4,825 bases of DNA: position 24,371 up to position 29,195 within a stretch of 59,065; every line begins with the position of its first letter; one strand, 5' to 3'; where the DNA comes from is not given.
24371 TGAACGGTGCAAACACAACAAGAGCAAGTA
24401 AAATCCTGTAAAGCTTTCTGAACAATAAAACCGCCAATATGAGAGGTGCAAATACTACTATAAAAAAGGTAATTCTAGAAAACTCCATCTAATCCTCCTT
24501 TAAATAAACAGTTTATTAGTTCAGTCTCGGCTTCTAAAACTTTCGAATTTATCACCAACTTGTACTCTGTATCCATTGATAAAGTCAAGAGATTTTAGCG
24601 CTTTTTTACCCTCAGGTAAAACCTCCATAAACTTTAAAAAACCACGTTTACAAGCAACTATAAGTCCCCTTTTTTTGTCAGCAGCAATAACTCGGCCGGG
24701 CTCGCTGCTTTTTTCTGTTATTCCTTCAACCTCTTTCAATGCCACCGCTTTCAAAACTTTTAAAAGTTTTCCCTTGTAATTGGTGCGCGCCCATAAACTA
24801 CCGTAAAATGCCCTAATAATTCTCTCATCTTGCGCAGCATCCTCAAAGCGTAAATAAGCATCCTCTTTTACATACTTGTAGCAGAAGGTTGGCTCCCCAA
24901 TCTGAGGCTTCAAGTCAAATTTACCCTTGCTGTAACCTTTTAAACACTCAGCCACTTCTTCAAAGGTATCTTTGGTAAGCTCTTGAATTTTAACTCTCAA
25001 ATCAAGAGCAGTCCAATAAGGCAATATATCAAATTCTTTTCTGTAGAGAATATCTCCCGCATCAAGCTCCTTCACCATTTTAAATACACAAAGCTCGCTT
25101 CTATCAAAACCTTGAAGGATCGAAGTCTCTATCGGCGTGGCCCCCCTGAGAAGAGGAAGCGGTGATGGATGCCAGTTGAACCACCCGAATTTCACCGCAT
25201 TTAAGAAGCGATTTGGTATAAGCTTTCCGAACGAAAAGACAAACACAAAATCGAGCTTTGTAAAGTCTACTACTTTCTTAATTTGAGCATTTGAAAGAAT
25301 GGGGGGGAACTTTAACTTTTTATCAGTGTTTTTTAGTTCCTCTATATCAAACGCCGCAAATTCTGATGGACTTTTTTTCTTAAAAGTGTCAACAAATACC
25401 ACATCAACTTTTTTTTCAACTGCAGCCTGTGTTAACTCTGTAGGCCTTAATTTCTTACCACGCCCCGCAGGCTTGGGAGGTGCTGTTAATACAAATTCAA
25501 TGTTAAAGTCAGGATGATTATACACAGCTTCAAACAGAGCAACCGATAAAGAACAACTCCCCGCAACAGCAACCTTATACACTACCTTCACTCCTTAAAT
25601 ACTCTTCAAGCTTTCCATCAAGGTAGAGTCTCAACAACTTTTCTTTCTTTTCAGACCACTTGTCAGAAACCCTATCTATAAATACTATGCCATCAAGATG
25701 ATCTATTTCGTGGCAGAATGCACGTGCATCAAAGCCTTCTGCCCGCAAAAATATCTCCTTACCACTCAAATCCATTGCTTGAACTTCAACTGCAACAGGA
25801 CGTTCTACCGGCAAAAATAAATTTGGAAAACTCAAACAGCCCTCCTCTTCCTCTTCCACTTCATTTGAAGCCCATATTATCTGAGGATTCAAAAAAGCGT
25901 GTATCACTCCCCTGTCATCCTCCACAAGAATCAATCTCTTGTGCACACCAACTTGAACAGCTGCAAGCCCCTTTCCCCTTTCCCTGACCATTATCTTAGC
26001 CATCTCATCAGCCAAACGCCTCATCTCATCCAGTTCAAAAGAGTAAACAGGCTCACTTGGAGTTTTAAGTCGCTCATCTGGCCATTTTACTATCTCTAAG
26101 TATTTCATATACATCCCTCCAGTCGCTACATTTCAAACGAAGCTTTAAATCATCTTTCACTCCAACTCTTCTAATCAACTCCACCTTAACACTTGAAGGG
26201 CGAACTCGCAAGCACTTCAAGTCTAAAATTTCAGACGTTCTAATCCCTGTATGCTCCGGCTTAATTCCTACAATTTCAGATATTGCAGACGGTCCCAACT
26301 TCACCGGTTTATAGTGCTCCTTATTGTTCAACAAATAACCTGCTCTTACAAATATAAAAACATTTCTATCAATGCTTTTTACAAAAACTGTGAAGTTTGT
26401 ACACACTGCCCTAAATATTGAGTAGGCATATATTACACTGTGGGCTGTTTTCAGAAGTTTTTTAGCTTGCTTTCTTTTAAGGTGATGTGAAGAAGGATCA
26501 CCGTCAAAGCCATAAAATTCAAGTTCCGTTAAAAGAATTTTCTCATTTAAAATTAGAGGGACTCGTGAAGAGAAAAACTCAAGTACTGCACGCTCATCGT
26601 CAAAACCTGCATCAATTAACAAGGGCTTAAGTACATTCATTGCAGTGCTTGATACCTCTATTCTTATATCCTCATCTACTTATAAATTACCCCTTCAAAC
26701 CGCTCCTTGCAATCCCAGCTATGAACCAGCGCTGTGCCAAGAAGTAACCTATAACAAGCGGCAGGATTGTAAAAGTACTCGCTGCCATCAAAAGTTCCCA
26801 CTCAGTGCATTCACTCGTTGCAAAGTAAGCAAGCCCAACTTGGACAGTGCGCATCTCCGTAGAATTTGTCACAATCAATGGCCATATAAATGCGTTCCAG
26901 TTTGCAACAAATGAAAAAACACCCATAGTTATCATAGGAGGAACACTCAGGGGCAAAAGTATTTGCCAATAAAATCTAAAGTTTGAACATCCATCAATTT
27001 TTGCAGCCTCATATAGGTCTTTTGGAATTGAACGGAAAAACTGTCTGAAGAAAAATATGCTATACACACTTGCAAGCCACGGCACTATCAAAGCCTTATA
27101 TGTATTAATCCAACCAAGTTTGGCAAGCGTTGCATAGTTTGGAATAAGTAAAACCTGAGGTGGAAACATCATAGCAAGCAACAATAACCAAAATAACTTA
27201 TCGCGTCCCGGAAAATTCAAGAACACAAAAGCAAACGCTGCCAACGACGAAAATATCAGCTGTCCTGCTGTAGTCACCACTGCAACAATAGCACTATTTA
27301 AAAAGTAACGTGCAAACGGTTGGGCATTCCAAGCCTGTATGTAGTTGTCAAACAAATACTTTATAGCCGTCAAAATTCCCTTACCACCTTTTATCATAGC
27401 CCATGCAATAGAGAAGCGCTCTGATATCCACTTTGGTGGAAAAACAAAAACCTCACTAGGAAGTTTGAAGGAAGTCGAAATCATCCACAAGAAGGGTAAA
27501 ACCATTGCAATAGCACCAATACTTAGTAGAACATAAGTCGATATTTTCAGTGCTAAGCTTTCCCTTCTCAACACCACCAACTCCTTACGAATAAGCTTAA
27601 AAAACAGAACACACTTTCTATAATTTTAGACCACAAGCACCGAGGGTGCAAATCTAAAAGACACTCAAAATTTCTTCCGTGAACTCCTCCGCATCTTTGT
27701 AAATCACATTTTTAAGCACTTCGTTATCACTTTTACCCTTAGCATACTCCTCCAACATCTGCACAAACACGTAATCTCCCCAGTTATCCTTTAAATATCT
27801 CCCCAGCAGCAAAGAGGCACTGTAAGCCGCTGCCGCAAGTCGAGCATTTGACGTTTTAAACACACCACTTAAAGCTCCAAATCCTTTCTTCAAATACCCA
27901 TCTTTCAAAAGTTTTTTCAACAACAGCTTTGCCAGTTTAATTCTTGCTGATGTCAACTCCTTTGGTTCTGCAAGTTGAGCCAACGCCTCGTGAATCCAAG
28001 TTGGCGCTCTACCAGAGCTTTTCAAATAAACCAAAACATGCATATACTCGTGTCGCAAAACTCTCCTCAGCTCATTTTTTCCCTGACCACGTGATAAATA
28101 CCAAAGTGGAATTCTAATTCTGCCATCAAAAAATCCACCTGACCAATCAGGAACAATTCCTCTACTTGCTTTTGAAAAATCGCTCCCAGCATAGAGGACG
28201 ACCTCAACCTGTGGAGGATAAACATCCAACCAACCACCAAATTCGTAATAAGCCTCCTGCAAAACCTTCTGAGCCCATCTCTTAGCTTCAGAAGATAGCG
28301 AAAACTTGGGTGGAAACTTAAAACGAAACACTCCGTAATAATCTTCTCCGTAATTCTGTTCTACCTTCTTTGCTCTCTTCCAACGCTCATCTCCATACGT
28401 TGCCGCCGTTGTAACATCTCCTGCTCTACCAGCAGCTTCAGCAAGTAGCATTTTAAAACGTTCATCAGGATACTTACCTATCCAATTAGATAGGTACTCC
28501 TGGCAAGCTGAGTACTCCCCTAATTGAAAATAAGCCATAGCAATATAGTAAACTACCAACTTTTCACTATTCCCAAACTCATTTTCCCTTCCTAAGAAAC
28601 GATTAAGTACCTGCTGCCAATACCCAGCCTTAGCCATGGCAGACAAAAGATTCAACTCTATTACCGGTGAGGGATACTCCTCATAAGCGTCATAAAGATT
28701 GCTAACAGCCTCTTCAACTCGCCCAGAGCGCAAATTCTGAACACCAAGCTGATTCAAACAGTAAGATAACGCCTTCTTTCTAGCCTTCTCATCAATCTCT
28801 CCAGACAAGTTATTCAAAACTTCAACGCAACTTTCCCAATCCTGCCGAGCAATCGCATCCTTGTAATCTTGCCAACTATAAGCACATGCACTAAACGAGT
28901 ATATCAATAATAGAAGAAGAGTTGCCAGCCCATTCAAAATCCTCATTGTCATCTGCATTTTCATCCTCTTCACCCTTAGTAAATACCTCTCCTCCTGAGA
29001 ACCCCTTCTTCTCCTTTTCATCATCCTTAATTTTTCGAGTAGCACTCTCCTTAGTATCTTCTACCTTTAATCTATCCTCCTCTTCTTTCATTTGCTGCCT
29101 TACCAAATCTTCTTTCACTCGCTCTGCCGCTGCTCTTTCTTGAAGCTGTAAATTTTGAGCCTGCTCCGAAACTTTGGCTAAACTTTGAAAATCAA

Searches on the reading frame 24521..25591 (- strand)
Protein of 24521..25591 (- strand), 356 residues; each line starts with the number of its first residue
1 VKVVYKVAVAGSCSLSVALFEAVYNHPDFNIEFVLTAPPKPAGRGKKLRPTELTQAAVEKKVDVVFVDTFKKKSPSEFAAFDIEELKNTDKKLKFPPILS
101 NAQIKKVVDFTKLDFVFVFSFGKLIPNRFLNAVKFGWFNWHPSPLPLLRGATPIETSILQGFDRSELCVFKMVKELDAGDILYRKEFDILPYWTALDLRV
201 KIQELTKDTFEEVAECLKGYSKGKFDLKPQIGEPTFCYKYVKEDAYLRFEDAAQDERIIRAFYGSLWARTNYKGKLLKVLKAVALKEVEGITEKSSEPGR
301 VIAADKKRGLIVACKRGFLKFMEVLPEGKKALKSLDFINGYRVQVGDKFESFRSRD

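Call 12: search_protein_families(library=pfam, proteins=[window:24521-25591:-], max_evalue=0.0001)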
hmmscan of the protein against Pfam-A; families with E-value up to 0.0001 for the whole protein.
window:24521-25591:- (356 aa): 2 families
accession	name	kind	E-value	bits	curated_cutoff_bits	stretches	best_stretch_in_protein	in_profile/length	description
PF00551.24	Formyl_trans_N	-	1.5e-20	74.2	26.1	1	9-211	5-178/181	Formyl transferase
PF02911.23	Formyl_trans_C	-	2.2e-13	50.6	21.1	1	242-342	4-100/100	Formyl transferase, C-terminal domain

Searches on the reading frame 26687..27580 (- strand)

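Call 12: search_protein_families(library=pfam, proteins=[window:26687-27580:-], max_evalue=0.0001)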
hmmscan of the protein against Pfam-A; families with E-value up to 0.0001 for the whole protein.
window:26687-27580:- (297 aa): 1 family
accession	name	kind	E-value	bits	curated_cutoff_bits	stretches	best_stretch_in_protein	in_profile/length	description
PF00528.27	BPD_transp_1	-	6.9e-25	88.3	26.4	1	108-290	2-182/184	Binding-protein-dependent transport system inner membrane component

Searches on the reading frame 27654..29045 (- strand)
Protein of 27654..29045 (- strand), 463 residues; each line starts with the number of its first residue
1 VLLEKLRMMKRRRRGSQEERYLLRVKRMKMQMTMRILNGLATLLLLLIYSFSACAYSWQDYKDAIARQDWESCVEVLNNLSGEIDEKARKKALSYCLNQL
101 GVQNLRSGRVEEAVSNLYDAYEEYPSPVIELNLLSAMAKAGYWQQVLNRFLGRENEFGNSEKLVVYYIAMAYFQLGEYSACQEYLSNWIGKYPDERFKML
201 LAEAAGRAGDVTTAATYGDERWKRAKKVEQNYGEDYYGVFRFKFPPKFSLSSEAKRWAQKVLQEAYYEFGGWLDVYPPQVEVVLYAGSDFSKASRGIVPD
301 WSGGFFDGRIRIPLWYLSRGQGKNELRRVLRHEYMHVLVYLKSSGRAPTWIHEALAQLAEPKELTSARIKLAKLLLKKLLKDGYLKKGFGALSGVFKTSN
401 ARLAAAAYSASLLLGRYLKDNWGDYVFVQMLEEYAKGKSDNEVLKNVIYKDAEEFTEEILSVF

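Call 12: search_protein_families(library=pfam, proteins=[window:27654-29045:-], max_evalue=0.0001)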
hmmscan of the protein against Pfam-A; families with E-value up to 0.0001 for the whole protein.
window:27654-29045:- (463 aa): 2 families
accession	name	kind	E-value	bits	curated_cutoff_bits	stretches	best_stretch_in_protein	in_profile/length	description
PF13428.12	TPR_14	-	3.9e-05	24.4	23.5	0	166-203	5-43/44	Tetratricopeptide repeat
PF13485.12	Peptidase_MA_2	-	4.5e-05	23.8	32.4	1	327-451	67-187/201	Peptidase MA superfamily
